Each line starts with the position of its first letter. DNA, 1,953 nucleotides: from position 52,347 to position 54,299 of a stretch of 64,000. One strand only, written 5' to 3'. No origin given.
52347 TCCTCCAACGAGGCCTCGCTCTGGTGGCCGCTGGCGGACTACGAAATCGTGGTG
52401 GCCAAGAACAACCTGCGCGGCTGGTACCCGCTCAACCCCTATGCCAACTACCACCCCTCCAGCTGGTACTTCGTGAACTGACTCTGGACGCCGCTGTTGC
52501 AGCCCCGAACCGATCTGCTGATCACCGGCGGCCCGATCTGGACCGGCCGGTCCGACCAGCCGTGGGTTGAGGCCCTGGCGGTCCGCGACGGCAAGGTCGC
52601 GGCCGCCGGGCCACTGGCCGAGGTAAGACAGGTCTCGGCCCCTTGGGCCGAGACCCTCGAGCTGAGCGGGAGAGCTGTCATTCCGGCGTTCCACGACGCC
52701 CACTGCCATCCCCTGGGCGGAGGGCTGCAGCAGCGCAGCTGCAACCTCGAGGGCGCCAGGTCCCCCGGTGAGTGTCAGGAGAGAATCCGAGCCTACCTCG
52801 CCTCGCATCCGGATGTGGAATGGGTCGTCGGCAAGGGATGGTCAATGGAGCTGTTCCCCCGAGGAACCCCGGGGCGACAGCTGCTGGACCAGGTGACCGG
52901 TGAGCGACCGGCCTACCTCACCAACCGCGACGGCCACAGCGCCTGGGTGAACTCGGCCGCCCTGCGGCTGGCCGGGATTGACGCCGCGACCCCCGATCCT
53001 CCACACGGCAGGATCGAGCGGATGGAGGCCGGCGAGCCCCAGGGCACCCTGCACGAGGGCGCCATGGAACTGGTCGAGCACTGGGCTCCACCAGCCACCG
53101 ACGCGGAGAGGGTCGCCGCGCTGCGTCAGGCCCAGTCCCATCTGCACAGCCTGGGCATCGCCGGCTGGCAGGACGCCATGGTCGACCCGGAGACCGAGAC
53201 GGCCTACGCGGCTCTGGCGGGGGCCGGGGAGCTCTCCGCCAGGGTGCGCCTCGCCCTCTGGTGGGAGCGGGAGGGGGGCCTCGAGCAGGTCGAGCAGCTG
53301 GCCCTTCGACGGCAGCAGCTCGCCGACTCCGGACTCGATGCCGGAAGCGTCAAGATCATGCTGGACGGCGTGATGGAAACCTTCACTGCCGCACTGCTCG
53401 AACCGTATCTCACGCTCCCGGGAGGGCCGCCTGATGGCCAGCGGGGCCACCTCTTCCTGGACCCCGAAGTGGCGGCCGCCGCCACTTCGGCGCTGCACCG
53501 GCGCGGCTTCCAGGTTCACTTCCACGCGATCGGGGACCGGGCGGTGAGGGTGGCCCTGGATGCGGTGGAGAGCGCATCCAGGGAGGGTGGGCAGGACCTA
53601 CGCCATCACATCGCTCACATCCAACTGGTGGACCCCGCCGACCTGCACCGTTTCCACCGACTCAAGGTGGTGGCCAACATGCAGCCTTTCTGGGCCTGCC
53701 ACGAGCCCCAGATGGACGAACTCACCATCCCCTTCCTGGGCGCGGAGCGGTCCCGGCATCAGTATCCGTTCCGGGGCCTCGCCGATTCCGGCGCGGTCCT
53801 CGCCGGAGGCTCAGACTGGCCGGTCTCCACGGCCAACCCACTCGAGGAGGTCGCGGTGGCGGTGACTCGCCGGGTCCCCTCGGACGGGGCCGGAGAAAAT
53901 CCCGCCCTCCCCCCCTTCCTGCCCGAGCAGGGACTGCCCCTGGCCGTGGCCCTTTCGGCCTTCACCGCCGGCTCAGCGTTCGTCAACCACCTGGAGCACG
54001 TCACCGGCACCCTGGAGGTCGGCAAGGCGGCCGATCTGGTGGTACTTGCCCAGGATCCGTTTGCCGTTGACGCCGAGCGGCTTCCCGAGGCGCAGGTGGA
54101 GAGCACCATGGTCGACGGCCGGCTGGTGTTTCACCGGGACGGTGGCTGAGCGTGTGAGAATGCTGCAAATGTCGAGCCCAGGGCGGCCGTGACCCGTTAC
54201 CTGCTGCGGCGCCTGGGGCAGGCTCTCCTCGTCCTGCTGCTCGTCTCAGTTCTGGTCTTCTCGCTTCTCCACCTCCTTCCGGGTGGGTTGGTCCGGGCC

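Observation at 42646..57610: Candidate undescribed catabolic system for an N-acylated amine/polyamine: family-5 ABC importer + amidohydrolase_3 + PuuB-like oxidase + GABA shunt under a PucR activator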

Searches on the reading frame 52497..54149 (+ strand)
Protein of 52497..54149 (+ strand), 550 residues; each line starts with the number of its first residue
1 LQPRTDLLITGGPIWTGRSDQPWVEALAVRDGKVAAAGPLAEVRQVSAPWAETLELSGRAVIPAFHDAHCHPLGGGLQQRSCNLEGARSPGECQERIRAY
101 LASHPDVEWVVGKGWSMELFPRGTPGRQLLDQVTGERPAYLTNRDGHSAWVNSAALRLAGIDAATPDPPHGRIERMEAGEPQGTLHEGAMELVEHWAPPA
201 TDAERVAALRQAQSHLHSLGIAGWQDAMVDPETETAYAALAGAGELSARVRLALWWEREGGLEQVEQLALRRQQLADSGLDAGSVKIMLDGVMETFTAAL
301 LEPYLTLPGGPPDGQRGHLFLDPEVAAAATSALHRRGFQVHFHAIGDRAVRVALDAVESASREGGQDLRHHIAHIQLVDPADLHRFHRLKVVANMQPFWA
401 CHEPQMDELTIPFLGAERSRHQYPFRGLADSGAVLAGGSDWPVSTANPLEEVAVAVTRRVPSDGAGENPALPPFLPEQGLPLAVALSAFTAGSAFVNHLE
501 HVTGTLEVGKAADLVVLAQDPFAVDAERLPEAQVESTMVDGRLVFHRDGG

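Call 4: search_protein_families(library=pfam, proteins=[window:52497-54149:+])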
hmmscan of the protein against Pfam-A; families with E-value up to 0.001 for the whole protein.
window:52497-54149:+ (550 aa): 3 families
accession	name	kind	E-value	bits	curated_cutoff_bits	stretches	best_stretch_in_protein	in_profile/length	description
PF07969.17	Amidohydro_3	-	2.9e-93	314.4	29.7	1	53-545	2-472/472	Amidohydrolase family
PF01979.26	Amidohydro_1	-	2.9e-12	46.9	25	1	324-544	135-345/345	Amidohydrolase family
PF22039.1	HUTI_composite_bact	-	0.00091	19.2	25.5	0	26-45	2-21/26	Imidazolonepropionase-like composite domain, bacteria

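Call 5: search_protein_families(library=ncbifam, proteins=[window:52497-54149:+])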
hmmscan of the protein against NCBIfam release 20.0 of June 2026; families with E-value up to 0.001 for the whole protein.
window:52497-54149:+ (550 aa): 8 families
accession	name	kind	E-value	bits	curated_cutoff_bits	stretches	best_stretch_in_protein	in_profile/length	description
NF006679.0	PRK09228.1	subfamily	2.5e-07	29.8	351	0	26-71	33-78/433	guanine deaminase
TIGR01224.1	hutI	equivalog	3.2e-07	29.5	298.15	0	26-76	5-53/377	imidazolonepropionase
NF051886.1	XaaProDiPepCaul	equivalog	1e-05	24.8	500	0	483-542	339-395/398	Xaa-Pro dipeptidase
NF058538.1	ergo_util_ErtD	equivalog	2.2e-05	23.5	600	1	476-542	346-412/446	hydantoin-5-propionate amidohydrolase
NF006056.0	PRK08204.1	subfamily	2.7e-05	23.1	391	0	476-542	338-413/449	hypothetical protein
TIGR02967.1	guan_deamin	equivalog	0.00012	21.2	375.4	0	480-521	323-364/401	guanine deaminase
NF011990.0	PRK15446.2-6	subfamily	0.00018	20.3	233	1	478-548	324-386/390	alpha-D-ribose 1-methylphosphonate 5-triphosphate diphosphatase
NF011989.0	PRK15446.2-5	equivalog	0.0008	18.3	565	0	26-73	22-64/385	alpha-D-ribose 1-methylphosphonate 5-triphosphate diphosphatase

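Call 10: search_solved_structures(query=window:52497-54149:+, max_evalue=0.001)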
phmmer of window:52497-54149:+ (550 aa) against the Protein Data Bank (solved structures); distinct sequences matched with E-value up to 0.001: 7.
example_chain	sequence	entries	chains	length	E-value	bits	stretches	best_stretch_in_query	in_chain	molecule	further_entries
3igh_X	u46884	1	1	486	5.8e-30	107.9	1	10-524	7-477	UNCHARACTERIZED METAL-DEPENDENT HYDROLASE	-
3icj_A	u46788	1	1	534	2.6e-26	95.9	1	10-522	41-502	uncharacterized metal-dependent hydrolase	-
4wgx_A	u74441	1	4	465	3.8e-05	26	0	386-524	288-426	Molinate hydrolase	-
4ub9_A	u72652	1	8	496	4.5e-05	25.7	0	386-524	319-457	Molinate hydrolase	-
2gok_A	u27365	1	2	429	0.00012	24.4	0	26-79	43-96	Imidazolonepropionase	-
2puz_A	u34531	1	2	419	0.00013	24.3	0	26-79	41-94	Imidazolonepropionase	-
3ggm_A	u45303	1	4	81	0.00036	22.8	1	6-75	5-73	uncharacterized protein BT9727_2919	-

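Call 14: find_homologous_proteins(query=window:52497-54149:+, max_evalue=1e-10)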
Query window:52497-54149:+ (550 aa): 7943 proteins with E <= 1e-10 among 8000 candidates; the best 120 are listed.
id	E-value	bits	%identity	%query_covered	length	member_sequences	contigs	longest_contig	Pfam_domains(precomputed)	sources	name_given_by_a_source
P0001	0.0e+0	1243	100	100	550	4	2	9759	PF07969.18,PF01979.27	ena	-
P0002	0.0e+0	1109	90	100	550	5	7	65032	PF07969.18,PF01979.27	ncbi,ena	-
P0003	0.0e+0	1051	85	100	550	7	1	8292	PF07969.18,PF01979.27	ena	-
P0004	0.0e+0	1047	85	100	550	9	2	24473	PF07969.18,PF01979.27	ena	-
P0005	0.0e+0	1044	84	100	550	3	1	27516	PF07969.18,PF01979.27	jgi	jgi:predicted amidohydrolase YtcJ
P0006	0.0e+0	1036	84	100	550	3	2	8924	PF07969.18,PF01979.27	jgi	jgi:predicted amidohydrolase YtcJ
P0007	0.0e+0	1031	83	100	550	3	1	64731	PF07969.18,PF01979.27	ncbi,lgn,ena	-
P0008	0.0e+0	1029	83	100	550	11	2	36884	PF07969.18,PF01979.27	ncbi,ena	-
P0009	6.6e-257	872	91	79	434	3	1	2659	PF07969.18,PF01979.27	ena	-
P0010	7.6e-234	796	70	98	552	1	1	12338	PF07969.18,PF01979.27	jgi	jgi:predicted amidohydrolase YtcJ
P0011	1.5e-232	792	68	98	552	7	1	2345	PF07969.18,PF01979.27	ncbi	-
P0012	5.0e-232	790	68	98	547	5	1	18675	PF07969.18,PF01979.27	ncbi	-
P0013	2.8e-231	787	68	98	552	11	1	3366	PF07969.18,PF01979.27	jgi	jgi:hypothetical protein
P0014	9.3e-225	766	64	99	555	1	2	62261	PF07969.18,PF01979.27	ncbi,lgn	ncbi:MAG: amidohydrolase [Candidatus Dormibacteria bacterium]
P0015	2.5e-216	738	64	98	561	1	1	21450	PF07969.18,PF22039.2,PF01979.27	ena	-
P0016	1.4e-215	736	64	99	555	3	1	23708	PF07969.18,PF01979.27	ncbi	ncbi:MAG: amidohydrolase [Candidatus Dormibacteria bacterium]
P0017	1.7e-215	735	67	94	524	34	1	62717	PF07969.18,PF01979.27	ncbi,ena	-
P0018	1.7e-215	735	63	99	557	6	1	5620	PF07969.18,PF01979.27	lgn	-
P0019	8.0e-213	726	63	99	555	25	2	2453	PF07969.18,PF01979.27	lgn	-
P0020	1.7e-203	696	61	99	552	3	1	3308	PF07969.18,PF01979.27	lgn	-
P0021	6.5e-202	690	60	99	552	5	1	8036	PF07969.18,PF22039.2,PF01979.27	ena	-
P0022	9.3e-202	690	60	99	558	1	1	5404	PF07969.18,PF01979.27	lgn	-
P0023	6.7e-200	684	59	99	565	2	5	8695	PF07969.18,PF01979.27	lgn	-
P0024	7.9e-200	684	59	99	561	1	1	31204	PF07969.18,PF01979.27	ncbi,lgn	-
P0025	2.3e-199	682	59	99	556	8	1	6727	PF07969.18,PF01979.27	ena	-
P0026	2.4e-199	682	59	99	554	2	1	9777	PF07969.18,PF01979.27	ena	-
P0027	8.3e-192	657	58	99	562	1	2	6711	PF07969.18,PF01979.27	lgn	-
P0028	5.9e-190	651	57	99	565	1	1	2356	PF07969.18,PF01979.27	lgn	-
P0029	5.0e-187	641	58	98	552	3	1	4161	PF07969.18,PF01979.27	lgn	-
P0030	1.3e-186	640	61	93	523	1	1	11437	PF07969.18,PF01979.27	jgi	jgi:predicted amidohydrolase YtcJ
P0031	1.8e-183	630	54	99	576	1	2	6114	PF07969.18,PF22039.2,PF01979.27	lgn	-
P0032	2.2e-175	603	88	56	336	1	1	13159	PF07969.18,PF01979.27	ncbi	ncbi:MAG: amidohydrolase [Candidatus Dormibacteria bacterium]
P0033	9.0e-174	598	54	99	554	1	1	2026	PF07969.18,PF01979.27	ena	-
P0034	6.8e-172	591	56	98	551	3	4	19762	PF07969.18,PF01979.27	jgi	jgi:predicted amidohydrolase YtcJ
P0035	8.3e-172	591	53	99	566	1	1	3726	PF07969.18,PF01979.27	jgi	jgi:predicted amidohydrolase YtcJ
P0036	8.8e-172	591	53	99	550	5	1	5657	PF07969.18,PF01979.27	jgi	jgi:predicted amidohydrolase YtcJ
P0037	1.0e-171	591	52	99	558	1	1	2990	PF07969.18,PF01979.27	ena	-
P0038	1.2e-171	591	53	98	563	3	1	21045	PF07969.18,PF01979.27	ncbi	-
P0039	1.6e-171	590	54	98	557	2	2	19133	PF07969.18,PF01979.27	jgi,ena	jgi:predicted amidohydrolase YtcJ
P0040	1.6e-171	590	55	98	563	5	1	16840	PF07969.18,PF01979.27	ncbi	-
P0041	3.7e-171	589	53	98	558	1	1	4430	PF07969.18,PF01979.27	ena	-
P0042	4.1e-171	589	55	98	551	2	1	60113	PF07969.18,PF01979.27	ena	-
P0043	4.4e-171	589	52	100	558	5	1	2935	PF07969.18,PF01979.27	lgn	-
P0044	4.7e-171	589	55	98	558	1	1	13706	PF07969.18,PF01979.27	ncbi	-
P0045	9.4e-171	588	53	99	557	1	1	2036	PF07969.18,PF01979.27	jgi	jgi:predicted amidohydrolase YtcJ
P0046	9.8e-171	588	54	98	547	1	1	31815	PF07969.18,PF01979.27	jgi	jgi:predicted amidohydrolase YtcJ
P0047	1.1e-170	587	55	98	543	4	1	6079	PF07969.18,PF01979.27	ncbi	ncbi:MAG: amidohydrolase [Actinomycetota bacterium]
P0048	1.5e-170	587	54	98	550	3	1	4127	PF07969.18,PF01979.27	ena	-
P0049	2.1e-170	586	53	98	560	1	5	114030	PF07969.18,PF01979.27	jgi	jgi:predicted amidohydrolase YtcJ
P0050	2.3e-170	586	53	99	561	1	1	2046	PF07969.18,PF01979.27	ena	-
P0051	2.8e-170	586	53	99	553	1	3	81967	PF07969.18,PF01979.27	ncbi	-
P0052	3.3e-170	586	53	98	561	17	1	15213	PF07969.18,PF01979.27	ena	-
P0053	3.4e-170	586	54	97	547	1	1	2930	PF07969.18,PF01979.27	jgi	-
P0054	5.5e-170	585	53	99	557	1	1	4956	PF07969.18,PF01979.27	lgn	-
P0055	6.7e-170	585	56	94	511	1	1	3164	PF07969.18,PF01979.27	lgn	-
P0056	7.7e-170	585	53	99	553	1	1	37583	PF07969.18,PF01979.27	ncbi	-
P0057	8.9e-170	584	53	99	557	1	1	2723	PF07969.18,PF01979.27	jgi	jgi:predicted amidohydrolase YtcJ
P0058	1.1e-169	584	52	99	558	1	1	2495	PF07969.18,PF01979.27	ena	-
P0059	1.2e-169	584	53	99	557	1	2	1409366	PF07969.18,PF01979.27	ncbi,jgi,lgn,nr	ncbi:MAG: amidohydrolase [Actinomycetota bacterium]|jgi:predicted amidohydrolase YtcJ|nr:MAG: amidoh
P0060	1.7e-169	583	54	98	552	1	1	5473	PF07969.18,PF01979.27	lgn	-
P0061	1.8e-169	583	53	99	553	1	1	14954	PF07969.18,PF01979.27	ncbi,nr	ncbi:N-substituted formamide deformylase [bacterium HR12]|nr:N-substituted formamide deformylase [ba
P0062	2.3e-169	583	53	99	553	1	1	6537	PF07969.18,PF01979.27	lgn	-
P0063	2.8e-169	583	55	100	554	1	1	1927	PF07969.18,PF01979.27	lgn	-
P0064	3.2e-169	583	55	99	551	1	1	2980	PF07969.18,PF01979.27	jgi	jgi:predicted amidohydrolase YtcJ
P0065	3.3e-169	582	53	98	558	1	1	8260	PF07969.18,PF01979.27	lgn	-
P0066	3.8e-169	582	54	98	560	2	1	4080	PF07969.18,PF01979.27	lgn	-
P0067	4.0e-169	582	54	98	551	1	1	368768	PF07969.18,PF01979.27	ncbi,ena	-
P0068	4.1e-169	582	53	99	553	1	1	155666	PF07969.18,PF01979.27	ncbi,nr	ncbi:MAG: amidohydrolase [Actinomycetota bacterium]|nr:MAG: amidohydrolase [Actinomycetota bacterium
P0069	6.4e-169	582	54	99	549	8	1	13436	PF07969.18,PF01979.27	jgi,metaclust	metaclust:\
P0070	6.5e-169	582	52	98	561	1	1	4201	PF07969.18,PF01979.27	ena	-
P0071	9.1e-169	581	54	98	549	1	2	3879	PF07969.18,PF01979.27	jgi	jgi:predicted amidohydrolase YtcJ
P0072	9.7e-169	581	52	100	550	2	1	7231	PF07969.18,PF01979.27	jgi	jgi:predicted amidohydrolase YtcJ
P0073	1.0e-168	581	53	98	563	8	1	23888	PF07969.18,PF01979.27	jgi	-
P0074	1.2e-168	581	52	98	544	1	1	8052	PF07969.18,PF01979.27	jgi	jgi:predicted amidohydrolase YtcJ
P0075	1.2e-168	581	53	98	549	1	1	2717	PF07969.18,PF01979.27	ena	-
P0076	1.5e-168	580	54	99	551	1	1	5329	PF07969.18,PF01979.27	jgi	jgi:predicted amidohydrolase YtcJ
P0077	1.9e-168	580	52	99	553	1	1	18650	PF07969.18,PF01979.27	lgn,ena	-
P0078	1.9e-168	580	55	99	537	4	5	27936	PF07969.18,PF01979.27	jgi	jgi:predicted amidohydrolase YtcJ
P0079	2.2e-168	580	54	98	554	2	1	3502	PF07969.18,PF01979.27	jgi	jgi:predicted amidohydrolase YtcJ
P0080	2.5e-168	580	53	99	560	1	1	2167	PF07969.18,PF01979.27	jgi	jgi:predicted amidohydrolase YtcJ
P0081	2.5e-168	580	52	100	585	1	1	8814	PF07969.18,PF01979.27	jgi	jgi:predicted amidohydrolase YtcJ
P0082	2.6e-168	580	54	98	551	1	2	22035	PF07969.18,PF22039.2,PF01979.27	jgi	jgi:predicted amidohydrolase YtcJ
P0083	2.9e-168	579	54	99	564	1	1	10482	PF07969.18,PF01979.27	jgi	jgi:predicted amidohydrolase YtcJ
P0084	3.4e-168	579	53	100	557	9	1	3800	PF07969.18,PF01979.27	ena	-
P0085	3.8e-168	579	53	99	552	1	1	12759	PF07969.18,PF01979.27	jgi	jgi:predicted amidohydrolase YtcJ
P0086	5.2e-168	579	54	99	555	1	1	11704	PF07969.18,PF01979.27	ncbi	ncbi:MAG: amidohydrolase [Candidatus Limnocylindrales bacterium]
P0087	7.4e-168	578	53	98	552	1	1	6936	PF07969.18,PF01979.27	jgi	jgi:predicted amidohydrolase YtcJ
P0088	8.3e-168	578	55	98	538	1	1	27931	PF07969.18,PF22039.2,PF01979.27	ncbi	-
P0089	8.5e-168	578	53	98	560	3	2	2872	PF07969.18,PF22039.2,PF01979.27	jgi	jgi:predicted amidohydrolase YtcJ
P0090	9.3e-168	578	53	98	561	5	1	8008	PF07969.18,PF01979.27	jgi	jgi:hypothetical protein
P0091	9.8e-168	578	55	98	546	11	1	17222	PF07969.18,PF01979.27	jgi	jgi:hypothetical protein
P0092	1.1e-167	578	55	98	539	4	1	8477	PF07969.18,PF01979.27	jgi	jgi:predicted amidohydrolase YtcJ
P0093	1.3e-167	577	52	98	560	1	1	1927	PF07969.18,PF22039.2,PF01979.27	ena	-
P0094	1.4e-167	577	54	99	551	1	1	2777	PF07969.18,PF01979.27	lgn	-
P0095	1.5e-167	577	52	98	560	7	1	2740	PF07969.18,PF22039.2,PF01979.27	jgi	-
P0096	1.6e-167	577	54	98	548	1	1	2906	PF07969.18,PF01979.27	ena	-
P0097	1.7e-167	577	52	99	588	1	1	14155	PF07969.18,PF01979.27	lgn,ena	-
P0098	1.7e-167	577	53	99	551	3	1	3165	PF07969.18,PF01979.27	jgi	jgi:predicted amidohydrolase YtcJ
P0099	1.7e-167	577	54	98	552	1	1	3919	PF07969.18,PF22039.2,PF01979.27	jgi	jgi:predicted amidohydrolase YtcJ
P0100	1.8e-167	577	53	99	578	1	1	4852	PF07969.18,PF01979.27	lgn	-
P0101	2.0e-167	577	53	98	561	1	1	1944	PF07969.18,PF01979.27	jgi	-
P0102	2.0e-167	577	54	98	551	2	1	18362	PF07969.18,PF01979.27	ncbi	-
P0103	2.0e-167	577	53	99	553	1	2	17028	PF07969.18,PF22039.2,PF01979.27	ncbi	-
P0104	2.3e-167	576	52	99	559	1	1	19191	PF07969.18,PF01979.27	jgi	jgi:predicted amidohydrolase YtcJ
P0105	2.3e-167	576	54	98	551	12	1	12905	PF07969.18,PF01979.27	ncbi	-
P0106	2.4e-167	576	53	98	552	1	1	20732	PF07969.18,PF01979.27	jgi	jgi:predicted amidohydrolase YtcJ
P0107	2.7e-167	576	53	98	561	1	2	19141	PF07969.18,PF01979.27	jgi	jgi:predicted amidohydrolase YtcJ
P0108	3.2e-167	576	54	98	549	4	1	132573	PF07969.18,PF01979.27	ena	-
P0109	3.4e-167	576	55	98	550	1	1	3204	PF07969.18,PF01979.27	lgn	-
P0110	3.5e-167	576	53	98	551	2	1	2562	PF07969.18,PF01979.27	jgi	jgi:predicted amidohydrolase YtcJ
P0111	3.6e-167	576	52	98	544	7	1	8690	PF07969.18,PF01979.27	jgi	jgi:predicted amidohydrolase YtcJ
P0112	3.6e-167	576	53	98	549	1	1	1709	PF07969.18,PF01979.27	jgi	jgi:predicted amidohydrolase YtcJ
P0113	3.7e-167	576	54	97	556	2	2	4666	PF07969.18,PF01979.27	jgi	jgi:predicted amidohydrolase YtcJ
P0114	4.7e-167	575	52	98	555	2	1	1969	PF07969.18,PF01979.27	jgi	jgi:predicted amidohydrolase YtcJ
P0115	5.4e-167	575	53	98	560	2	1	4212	PF07969.18,PF01979.27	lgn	-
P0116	5.7e-167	575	52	98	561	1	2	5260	PF07969.18,PF01979.27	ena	-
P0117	6.1e-167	575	54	99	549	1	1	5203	PF07969.18,PF01979.27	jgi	jgi:predicted amidohydrolase YtcJ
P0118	6.3e-167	575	54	98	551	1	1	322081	PF07969.18,PF01979.27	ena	-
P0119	6.4e-167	575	55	98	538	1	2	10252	PF07969.18,PF01979.27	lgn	-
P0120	6.4e-167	575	53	98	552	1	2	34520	PF07969.18,PF01979.27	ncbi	-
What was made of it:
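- On YtcJ-like Amidohydro_3 metallo-amidohydrolases: One 53%-identical homolog carries that name from an automatic annotation (call 14).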

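Call 15: find_encoding_contigs(protein=P0014, flank=10000, max_places=2)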
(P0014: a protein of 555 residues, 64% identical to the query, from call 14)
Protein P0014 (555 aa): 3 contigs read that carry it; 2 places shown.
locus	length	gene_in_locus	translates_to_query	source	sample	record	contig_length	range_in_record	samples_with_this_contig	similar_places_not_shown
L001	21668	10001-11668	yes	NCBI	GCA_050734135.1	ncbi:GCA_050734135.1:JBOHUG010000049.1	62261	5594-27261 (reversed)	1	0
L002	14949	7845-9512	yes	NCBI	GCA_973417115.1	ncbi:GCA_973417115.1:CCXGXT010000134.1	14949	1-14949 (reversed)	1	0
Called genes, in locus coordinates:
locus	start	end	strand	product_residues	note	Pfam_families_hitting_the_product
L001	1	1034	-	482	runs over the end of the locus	PF00171:Aldedh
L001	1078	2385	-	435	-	PF00202:Aminotran_3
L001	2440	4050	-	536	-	PF07905:PucR, PF17853:GGDEF_2 (weak), PF13556:HTH_30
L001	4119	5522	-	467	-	PF01946:Thi4 (weak), PF01266:DAO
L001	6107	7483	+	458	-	PF00202:Aminotran_3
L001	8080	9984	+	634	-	PF00496:SBP_bac_5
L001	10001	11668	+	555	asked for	PF07969:Amidohydro_3, PF01979:Amidohydro_1 (weak)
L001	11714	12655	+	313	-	PF19300:BPD_transp_1_N, PF00528:BPD_transp_1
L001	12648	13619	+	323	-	PF12911:OppC_N (weak), PF00528:BPD_transp_1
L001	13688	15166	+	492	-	PF00171:Aldedh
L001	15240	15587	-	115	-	PF18029:Glyoxalase_6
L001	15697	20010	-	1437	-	PF04997:RNA_pol_Rpb1_1, PF00623:RNA_pol_Rpb1_2, PF04983:RNA_pol_Rpb1_3, PF05000:RNA_pol_Rpb1_4, PF04998:RNA_pol_Rpb1_5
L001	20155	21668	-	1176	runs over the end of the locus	PF04563:RNA_pol_Rpb2_1, PF04561:RNA_pol_Rpb2_2, PF04565:RNA_pol_Rpb2_3, PF10385:RNA_pol_Rpb2_45, PF00562:RNA_pol_Rpb2_6, PF04560:RNA_pol_Rpb2_7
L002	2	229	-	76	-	?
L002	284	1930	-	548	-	PF07905:PucR, PF17853:GGDEF_2 (weak), PF13556:HTH_30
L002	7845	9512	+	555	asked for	PF07969:Amidohydro_3, PF01979:Amidohydro_1 (weak)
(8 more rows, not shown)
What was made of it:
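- The adjacency is kept in Dormibacteria despite an internal rearrangement (call 15).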

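Call 16: find_encoding_contigs(protein=P0059, flank=10000, max_places=2)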
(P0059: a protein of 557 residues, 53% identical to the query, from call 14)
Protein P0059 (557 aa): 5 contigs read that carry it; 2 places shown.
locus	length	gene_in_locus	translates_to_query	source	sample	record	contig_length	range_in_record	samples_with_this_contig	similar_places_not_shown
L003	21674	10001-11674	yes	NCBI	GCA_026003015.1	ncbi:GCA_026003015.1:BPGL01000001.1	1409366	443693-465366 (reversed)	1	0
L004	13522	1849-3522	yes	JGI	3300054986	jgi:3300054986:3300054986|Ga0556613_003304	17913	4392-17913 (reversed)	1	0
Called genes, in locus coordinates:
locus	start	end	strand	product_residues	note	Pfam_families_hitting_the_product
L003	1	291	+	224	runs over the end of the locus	PF00005:ABC_tran, PF13191:AAA_16 (faint), PF13304:AAA_21 (weak)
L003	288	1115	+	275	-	PF12679:ABC2_membrane_2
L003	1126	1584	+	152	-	PF02082:Rrf2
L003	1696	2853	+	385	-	PF02156:Glyco_hydro_26 (weak)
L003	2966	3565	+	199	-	-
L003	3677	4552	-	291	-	PF13538:UvrD_C_2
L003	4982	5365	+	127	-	-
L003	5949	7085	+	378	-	-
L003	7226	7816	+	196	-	PF14338:Mrr_N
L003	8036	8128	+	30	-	-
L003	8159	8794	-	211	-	PF04961:FTCD_C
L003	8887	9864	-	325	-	PF03575:Peptidase_S51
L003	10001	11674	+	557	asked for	PF07969:Amidohydro_3, PF01979:Amidohydro_1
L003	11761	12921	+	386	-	PF01571:GCV_T, PF08669:GCV_T_C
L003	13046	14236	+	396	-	PF01571:GCV_T, PF08669:GCV_T_C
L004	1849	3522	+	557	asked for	PF07969:Amidohydro_3, PF01979:Amidohydro_1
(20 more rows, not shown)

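Call 17: find_encoding_contigs(protein=P0067, flank=10000, max_places=2)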
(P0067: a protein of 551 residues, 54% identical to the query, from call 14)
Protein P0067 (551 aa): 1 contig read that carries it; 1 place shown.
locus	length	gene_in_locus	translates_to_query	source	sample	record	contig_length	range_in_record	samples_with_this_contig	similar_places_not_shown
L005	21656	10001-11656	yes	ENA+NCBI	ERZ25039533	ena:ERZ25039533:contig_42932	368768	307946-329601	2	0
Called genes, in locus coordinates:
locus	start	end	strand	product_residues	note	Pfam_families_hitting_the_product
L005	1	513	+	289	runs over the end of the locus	PF00355:Rieske, PF13806:Rieske_2 (weak)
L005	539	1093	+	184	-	PF13191:AAA_16 (weak), PF08433:KTI12 (weak), PF13671:AAA_33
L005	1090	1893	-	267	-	PF00892:EamA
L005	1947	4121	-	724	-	PF02463:SMC_N, PF13175:AAA_15 (weak), PF13476:AAA_23, PF13514:AAA_27 (weak)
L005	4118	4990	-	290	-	-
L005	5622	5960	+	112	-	PF13451:zf_Tbcl, PF23477:zf_Tbcl_2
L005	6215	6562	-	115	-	-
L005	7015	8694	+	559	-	PF07690:MFS_1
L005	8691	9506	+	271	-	PF08241:Methyltransf_11, PF08242:Methyltransf_12, PF13489:Methyltransf_23 (weak), PF13649:Methyltransf_25, PF13847:Methyltransf_31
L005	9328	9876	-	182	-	PF00753:Lactamase_B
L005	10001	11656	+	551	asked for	PF07969:Amidohydro_3, PF01979:Amidohydro_1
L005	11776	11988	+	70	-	-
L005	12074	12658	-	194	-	PF12804:NTP_transf_3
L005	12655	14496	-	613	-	PF00009:GTP_EFTU, PF01926:MMR_HSR1 (weak), PF25461:Beta-barrel_SelB (weak), PF09107:WHD_3rd_SelB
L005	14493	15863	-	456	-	PF03841:SelA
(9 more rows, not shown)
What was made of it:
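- Homologs at 53-54% identity sit in unrelated contexts (calls 16, 17).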
